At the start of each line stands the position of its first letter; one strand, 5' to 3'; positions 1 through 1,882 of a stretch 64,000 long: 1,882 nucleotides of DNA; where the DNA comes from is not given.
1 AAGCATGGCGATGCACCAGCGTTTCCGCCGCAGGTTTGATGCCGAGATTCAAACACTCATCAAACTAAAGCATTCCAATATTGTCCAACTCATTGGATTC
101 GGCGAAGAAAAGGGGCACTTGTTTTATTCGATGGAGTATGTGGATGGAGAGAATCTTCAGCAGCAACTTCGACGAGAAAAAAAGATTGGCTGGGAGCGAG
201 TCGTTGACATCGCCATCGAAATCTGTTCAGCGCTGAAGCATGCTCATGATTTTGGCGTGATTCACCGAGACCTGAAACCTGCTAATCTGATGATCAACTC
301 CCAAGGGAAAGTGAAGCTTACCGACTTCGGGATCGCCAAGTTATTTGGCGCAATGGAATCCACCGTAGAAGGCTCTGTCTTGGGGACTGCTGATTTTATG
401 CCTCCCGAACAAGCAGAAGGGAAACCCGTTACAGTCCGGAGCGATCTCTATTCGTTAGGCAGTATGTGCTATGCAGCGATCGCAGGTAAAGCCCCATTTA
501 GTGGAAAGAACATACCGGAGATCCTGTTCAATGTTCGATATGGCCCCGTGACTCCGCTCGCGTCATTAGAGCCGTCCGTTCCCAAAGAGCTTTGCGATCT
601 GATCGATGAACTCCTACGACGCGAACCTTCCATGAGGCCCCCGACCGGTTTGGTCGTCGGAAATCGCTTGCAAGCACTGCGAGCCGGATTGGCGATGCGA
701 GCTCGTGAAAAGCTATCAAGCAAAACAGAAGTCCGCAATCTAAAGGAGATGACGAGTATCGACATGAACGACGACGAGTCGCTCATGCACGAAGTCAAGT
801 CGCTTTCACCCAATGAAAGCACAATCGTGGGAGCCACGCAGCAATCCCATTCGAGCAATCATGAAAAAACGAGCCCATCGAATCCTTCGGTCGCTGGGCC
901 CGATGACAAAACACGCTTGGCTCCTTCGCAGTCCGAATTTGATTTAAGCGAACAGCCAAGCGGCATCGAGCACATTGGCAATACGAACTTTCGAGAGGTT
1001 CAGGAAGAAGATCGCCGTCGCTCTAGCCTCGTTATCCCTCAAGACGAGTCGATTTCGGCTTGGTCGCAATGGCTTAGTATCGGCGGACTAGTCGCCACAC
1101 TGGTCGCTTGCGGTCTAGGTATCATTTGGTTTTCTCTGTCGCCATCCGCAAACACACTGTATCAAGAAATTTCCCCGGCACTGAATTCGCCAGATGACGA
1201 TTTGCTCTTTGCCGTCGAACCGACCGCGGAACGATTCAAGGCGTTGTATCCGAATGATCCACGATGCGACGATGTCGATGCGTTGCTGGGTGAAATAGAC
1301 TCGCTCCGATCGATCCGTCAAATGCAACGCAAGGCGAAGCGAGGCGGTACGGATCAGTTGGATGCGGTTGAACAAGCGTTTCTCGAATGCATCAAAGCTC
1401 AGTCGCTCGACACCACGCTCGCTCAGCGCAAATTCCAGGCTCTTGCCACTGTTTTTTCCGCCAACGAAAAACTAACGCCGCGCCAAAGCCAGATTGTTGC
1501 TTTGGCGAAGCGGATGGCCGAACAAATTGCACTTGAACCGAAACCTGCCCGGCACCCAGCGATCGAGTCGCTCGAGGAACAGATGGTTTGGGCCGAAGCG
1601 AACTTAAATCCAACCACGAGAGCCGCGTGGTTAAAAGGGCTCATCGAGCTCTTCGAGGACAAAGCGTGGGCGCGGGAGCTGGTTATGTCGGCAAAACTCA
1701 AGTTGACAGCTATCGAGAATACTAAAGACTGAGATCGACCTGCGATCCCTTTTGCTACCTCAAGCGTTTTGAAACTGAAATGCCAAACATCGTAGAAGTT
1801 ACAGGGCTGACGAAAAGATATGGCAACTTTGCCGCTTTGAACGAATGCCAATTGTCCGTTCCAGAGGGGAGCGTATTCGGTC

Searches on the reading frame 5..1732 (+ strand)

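Call 86: search_protein_families(library=pfam, proteins=[window:5-1732:+], max_evalue=0.00001)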
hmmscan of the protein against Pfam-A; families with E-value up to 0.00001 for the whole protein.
window:5-1732:+ (575 aa): 3 families
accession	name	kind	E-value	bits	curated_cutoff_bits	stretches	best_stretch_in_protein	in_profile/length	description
PF00069.31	Pkinase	-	1.3e-45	156.3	31.7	1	9-212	43-252/263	Protein kinase domain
PF07714.23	PK_Tyr_Ser-Thr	-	3.4e-31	108.9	23.1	1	8-213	45-250/258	Protein tyrosine and serine/threonine kinase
PF03109.22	ABC1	-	4.4e-07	29.7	22.9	1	43-112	147-215/244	ABC1 atypical kinase-like domain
